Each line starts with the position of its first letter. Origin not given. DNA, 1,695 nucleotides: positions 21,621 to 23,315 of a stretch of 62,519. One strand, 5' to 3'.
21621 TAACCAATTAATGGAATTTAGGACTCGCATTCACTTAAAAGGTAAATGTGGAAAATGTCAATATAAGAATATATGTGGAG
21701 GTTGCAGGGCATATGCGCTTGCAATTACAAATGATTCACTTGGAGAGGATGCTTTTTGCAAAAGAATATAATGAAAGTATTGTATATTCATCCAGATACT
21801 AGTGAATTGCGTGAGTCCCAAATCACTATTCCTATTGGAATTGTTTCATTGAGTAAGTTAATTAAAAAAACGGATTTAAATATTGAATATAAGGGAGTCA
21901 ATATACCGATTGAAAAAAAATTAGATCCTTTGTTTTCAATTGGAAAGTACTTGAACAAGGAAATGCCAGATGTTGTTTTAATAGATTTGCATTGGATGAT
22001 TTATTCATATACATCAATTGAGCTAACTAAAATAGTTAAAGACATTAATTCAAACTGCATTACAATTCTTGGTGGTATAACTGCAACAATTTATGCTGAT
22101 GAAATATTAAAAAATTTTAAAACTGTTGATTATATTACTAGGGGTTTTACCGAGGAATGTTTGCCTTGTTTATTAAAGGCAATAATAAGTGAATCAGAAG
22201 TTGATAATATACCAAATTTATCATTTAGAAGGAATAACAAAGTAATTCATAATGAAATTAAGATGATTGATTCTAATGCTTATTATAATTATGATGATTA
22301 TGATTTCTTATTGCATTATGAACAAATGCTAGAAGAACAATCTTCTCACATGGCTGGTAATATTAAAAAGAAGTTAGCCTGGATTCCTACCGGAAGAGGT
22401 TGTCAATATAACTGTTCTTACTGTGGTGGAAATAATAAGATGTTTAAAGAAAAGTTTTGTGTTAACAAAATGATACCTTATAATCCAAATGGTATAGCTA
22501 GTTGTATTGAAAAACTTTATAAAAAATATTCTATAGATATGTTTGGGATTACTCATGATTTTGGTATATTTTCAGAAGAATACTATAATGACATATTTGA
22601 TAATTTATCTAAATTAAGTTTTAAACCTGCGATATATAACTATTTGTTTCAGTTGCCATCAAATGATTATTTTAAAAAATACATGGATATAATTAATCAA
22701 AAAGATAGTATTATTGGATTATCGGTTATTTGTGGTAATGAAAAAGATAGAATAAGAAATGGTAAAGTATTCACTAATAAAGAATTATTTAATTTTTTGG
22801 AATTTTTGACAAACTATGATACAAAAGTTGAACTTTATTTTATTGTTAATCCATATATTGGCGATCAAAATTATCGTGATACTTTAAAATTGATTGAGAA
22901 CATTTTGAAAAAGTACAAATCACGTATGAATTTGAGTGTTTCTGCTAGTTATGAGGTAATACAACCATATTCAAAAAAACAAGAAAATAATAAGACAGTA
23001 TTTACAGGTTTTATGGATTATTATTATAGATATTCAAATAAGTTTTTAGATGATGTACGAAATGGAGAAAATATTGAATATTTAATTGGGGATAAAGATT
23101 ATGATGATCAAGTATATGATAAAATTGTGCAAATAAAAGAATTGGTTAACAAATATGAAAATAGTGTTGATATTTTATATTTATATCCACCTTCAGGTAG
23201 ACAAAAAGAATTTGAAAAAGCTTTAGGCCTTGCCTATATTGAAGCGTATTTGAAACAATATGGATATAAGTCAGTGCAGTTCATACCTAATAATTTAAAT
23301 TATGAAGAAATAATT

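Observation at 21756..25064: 1102-aa fusion of two B12-type radical SAM modules with an unassigned C-terminal region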

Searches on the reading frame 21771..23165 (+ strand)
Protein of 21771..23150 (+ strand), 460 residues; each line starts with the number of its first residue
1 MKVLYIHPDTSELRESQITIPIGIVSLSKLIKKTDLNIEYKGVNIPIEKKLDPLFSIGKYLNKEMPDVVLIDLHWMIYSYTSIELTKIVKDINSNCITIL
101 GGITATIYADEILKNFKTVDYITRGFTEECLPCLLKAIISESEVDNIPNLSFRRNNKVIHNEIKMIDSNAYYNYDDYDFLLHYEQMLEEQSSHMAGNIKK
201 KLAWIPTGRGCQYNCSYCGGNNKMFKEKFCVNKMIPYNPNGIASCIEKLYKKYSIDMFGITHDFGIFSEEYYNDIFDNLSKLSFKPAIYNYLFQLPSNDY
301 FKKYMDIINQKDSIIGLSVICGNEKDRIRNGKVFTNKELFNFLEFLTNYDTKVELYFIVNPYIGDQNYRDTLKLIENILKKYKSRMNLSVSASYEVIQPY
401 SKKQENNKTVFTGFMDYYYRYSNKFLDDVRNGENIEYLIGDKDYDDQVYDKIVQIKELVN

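Call 5: search_protein_families(library=pfam, proteins=[window:21771-23150:+], max_evalue=10)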
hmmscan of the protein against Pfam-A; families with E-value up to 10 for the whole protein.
window:21771-23150:+ (460 aa): 3 families
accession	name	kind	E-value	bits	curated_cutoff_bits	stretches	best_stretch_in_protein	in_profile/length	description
PF02310.24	B12-binding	-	1.8e-08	34.7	32.1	1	18-131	11-117/121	B12 binding domain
PF04055.27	Radical_SAM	-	1.4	9.5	29.5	1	205-353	1-143/166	Radical SAM superfamily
PF19848.4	DUF6323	-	3.4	7.9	30.6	1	347-387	42-82/127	Family of unknown function (DUF6323)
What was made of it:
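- Pfam Radical_SAM scores only 9.5 bits for module 1 of the window protein (call 5).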

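Call 6: search_protein_families(library=ncbifam, proteins=[window:21771-23150:+], max_evalue=0.1)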
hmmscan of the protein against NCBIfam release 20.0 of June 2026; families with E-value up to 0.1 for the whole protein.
window:21771-23150:+ (460 aa): 16 families
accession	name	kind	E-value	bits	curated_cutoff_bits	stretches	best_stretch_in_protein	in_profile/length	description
TIGR04190.1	B12_SAM_Ta0216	equivalog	1.2e-52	179.3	500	1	20-409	36-428/554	TIGR04190 family B12-binding domain/radical SAM domain protein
TIGR02026.1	BchE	equivalog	5e-18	65.2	481.35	1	58-263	56-248/497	magnesium-protoporphyrin IX monomethyl ester anaerobic oxidative cyclase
TIGR03975.1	rSAM_ocin_1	subfamily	7.5e-17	61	281.85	1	77-286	139-340/606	RiPP maturation radical SAM C-methyltransferase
NF050148.1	rSAM_ApyD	equivalog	1.2e-11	43.7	750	1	83-264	91-255/645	RiPP biosynthesis radical SAM protein ApyD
NF033712.0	B12_rSAM_KedN5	subfamily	1.3e-11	43.5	700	1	60-218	57-211/624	KedN5 family methylcobalamin-dependent radical SAM C-methyltransferase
TIGR04367.1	HpnR_B12_rSAM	equivalog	6.3e-11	41.5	650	1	1-220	1-204/490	hopanoid C-3 methylase HpnR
TIGR04385.1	B12_rSAM_cofa1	equivalog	2.3e-10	40.3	450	1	4-281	3-268/438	B12 lower ligand biosynthesis radical SAM protein BzaD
TIGR04013.1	B12_SAM_MJ_1487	hypoth_equivalog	1.2e-09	37.5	251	1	75-219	49-168/382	TIGR04013 family B12-binding domain/radical SAM domain-containing protein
NF038361.1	rSAM_Sden_1168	equivalog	1.5e-08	33.7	575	1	76-285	148-358/560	Sden_1168 family B12-binding radical SAM P-methyltransferase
TIGR03471.1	HpnJ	equivalog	1.8e-07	30.4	577.6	1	81-218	83-213/472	hopanoid biosynthesis associated radical SAM protein HpnJ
TIGR04014.1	B12_SAM_MJ_0865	equivalog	1.9e-06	26.9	360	1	57-219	30-177/434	methyl-coenzyme M reductase glutamine C-methyltransferase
TIGR04072.2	rSAM_ladder_B12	equivalog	7.1e-05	21.6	360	1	78-261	82-233/443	lipid biosynthesis B12-binding/radical SAM protein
NF040542.1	rSAM_RCCLKC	equivalog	0.00018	20.8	450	1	66-218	49-196/423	arsinothricin biosynthesis radical SAM protein ArsL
TIGR02154.1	PhoB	equivalog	0.016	14.5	296.2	1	60-140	41-121/226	phosphate regulon transcriptional regulator PhoB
TIGR04295.1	B12_rSAM_oligo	hypoth_equivalog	0.016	13.9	400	1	105-229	111-225/422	TIGR04295 family B12-binding domain-containing radical SAM protein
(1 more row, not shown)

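Call 89: find_homologous_proteins(query=A6, max_evalue=1e-10)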
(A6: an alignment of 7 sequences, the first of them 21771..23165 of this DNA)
Query A6 (7 sequences) (465 aa, profile of the alignment): 102 proteins with E <= 1e-10 among 7190 candidates.
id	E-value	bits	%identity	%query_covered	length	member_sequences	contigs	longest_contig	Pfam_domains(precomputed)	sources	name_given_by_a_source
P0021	7.8e-219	745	48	99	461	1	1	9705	PF02310.25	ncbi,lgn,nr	ncbi:MAG: cobalamin-dependent protein [Bacilli bacterium]|nr:cobalamin-dependent protein [Bacilli ba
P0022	1.7e-218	744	51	100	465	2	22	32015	PF02310.25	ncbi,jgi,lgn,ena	jgi:radical SAM superfamily enzyme YgiQ (UPF0313 family)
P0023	1.7e-199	681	31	100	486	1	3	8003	PF02310.25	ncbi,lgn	-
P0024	8.9e-199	679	47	99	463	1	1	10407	PF02310.25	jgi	jgi:hypothetical protein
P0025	8.0e-192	656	46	99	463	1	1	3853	PF02310.25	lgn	-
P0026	3.4e-190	651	48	100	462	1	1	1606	PF02310.25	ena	-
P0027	2.1e-164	566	39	96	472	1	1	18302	PF04055.28,PF02310.25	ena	-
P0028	2.0e-139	483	38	86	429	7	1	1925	PF04055.28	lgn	-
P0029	1.4e-99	352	34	90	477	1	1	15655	PF04055.28,PF02310.25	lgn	-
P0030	2.1e-99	351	32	89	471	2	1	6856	PF04055.28,PF02310.25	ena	-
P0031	2.1e-98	348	29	90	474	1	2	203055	PF04055.28,PF02310.25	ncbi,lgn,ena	-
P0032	2.0e-95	338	35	75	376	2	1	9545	-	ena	-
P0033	6.1e-95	336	30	99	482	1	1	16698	PF02310.25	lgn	-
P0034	2.4e-94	335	29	89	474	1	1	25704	PF04055.28,PF02310.25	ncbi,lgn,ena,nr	ncbi:MAG TPA: radical SAM protein [Mobilitalea sp.]|nr:radical SAM protein [Mobilitalea sp.]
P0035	5.9e-90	320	30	90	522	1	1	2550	PF04055.28,PF02310.25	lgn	-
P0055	1.7e-83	299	30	83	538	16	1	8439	PF04055.28,PF02810.22,PF02310.25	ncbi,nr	ncbi:MAG: radical SAM protein [Anaerolineae bacterium]|nr:radical SAM protein [Anaerolineae bacteriu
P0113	1.1e-41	161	25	82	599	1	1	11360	PF04055.28,PF02310.25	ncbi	ncbi:MAG: TIGR04190 family B12-binding domain/radical SAM domain protein [Eubacteriales bacterium]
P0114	3.6e-41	159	25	82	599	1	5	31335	PF04055.28,PF02310.25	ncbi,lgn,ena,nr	ncbi:MAG: TIGR04190 family B12-binding domain/radical SAM domain protein [Firmicutes bacterium]|nr:T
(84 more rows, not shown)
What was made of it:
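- Closest known: TIGR04190. Different: True TIGR04190 proteins rank near the bottom of the module 1 profile search (call 89).
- Further stand-alone module 1 proteins: P0024-P0026 (call 89). Most of the 100 or so wider relatives do score as Radical_SAM in Pfam (call 89).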

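Call 90: find_encoding_contigs(protein=P0027, flank=6000, max_places=1)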
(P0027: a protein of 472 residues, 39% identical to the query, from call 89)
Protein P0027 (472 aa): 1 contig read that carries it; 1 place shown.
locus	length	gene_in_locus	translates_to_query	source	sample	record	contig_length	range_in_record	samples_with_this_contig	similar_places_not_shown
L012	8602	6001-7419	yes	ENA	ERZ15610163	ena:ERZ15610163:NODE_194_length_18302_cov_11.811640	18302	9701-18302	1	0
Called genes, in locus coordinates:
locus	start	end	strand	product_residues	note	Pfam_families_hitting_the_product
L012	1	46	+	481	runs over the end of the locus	PF12224:Amidoligase_2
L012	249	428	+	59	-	PF04014:MazE_antitoxin (weak)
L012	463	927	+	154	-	-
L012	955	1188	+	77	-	-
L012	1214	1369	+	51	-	-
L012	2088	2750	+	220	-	-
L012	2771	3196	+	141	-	PF08937:ThsB_TIR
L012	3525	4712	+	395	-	PF07690:MFS_1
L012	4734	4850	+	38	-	-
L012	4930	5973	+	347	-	PF04055:Radical_SAM, PF13353:Fer4_12 (weak), PF13186:SPASM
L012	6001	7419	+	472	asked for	PF02310:B12-binding, PF04055:Radical_SAM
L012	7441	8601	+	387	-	?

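Call 91: find_encoding_contigs(protein=P0031, flank=6000, max_places=1)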
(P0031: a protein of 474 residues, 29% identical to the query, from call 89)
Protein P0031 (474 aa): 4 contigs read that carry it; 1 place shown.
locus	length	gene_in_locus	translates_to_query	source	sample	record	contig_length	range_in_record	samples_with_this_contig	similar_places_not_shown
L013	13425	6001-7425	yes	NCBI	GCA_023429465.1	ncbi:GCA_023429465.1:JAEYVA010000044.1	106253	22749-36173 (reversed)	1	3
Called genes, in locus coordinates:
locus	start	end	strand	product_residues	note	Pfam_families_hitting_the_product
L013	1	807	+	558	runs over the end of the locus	PF10503:Esterase_PHB (weak), PF20434:BD-FAE (weak)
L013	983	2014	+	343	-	PF00356:LacI (weak), PF00532:Peripla_BP_1, PF13377:Peripla_BP_3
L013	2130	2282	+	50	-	-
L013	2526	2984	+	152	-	PF00903:Glyoxalase (weak), PF13669:Glyoxalase_4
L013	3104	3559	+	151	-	PF00903:Glyoxalase (weak), PF13669:Glyoxalase_4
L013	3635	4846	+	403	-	PF04055:Radical_SAM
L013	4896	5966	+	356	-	PF04015:DUF362, PF00037:Fer4, PF12797:Fer4_2 (faint), PF13237:Fer4_10 (weak), PF14697:Fer4_21 (faint), PF12798:Fer4_3 (faint), PF12838:Fer4_7 (weak), PF13187:Fer4_9 (weak), +1 more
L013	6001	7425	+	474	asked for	PF02310:B12-binding, PF04055:Radical_SAM (weak)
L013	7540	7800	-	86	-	PF00550:PP-binding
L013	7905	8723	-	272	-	PF01791:DeoC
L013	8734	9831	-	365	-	PF01959:DHQS, PF26558:DHQS_2nd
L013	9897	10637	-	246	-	PF02585:PIG-L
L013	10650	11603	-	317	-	PF00535:Glycos_transf_2, PF10111:Glyco_tranf_2_2, PF13641:Glyco_tranf_2_3, PF02709:Glyco_transf_7C (weak)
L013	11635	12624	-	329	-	PF14399:BtrH_N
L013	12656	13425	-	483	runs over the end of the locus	PF00501:AMP-binding, PF13193:AMP-binding_C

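Call 92: find_encoding_contigs(protein=P0055, flank=6000, max_places=1)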
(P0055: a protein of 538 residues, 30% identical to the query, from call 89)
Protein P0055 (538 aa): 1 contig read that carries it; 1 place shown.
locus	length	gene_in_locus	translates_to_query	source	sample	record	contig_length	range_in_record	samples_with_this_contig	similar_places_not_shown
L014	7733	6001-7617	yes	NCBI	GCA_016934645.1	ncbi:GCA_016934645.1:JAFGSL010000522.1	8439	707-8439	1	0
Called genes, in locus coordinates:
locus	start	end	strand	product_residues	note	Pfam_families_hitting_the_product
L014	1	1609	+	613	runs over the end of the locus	PF00496:SBP_bac_5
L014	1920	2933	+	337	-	PF00528:BPD_transp_1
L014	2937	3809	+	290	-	PF00528:BPD_transp_1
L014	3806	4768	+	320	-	PF00005:ABC_tran, PF13304:AAA_21 (faint), PF08352:oligo_HPY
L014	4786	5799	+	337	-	PF00005:ABC_tran, PF08352:oligo_HPY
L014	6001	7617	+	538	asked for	PF02810:SEC-C, PF02310:B12-binding, PF04055:Radical_SAM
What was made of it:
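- More distant module-1-like proteins sit in non-peptide contexts: P0031 in an aminoglycoside-like cluster, and P0055 beside an oligopeptide ABC transporter (calls 91, 92).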

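Call 95: search_solved_structures(query=A6, max_evalue=0.1, show_alignments=2)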
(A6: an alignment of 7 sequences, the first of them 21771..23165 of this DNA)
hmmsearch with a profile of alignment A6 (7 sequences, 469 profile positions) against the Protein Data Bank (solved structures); distinct sequences matched with E-value up to 0.1: 1.
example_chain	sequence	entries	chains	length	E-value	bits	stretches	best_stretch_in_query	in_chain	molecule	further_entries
9n1b_A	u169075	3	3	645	0.034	15.7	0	202-232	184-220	Radical SAM protein | Radical SAM enzyme CysS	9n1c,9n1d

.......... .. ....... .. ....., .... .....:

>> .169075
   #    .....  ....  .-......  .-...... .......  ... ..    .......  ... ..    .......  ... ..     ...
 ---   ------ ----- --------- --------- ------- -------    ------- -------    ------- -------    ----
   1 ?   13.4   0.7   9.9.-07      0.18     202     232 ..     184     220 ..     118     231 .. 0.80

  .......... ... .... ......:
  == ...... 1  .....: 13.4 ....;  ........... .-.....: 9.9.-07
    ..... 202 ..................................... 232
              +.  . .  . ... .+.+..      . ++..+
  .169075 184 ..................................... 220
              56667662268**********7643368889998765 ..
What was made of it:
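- On Class B radical SAM (B12-binding domain + radical SAM core): However, Pfam Radical_SAM gives only 9.5 bits (E 1.4) (call 5), and no PDB sequence matches beyond the cluster loop (call 95).
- Tried and rejected: Only the cluster loop of CysS matched (E 0.034, call 95), so no structural template exists at sequence level.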
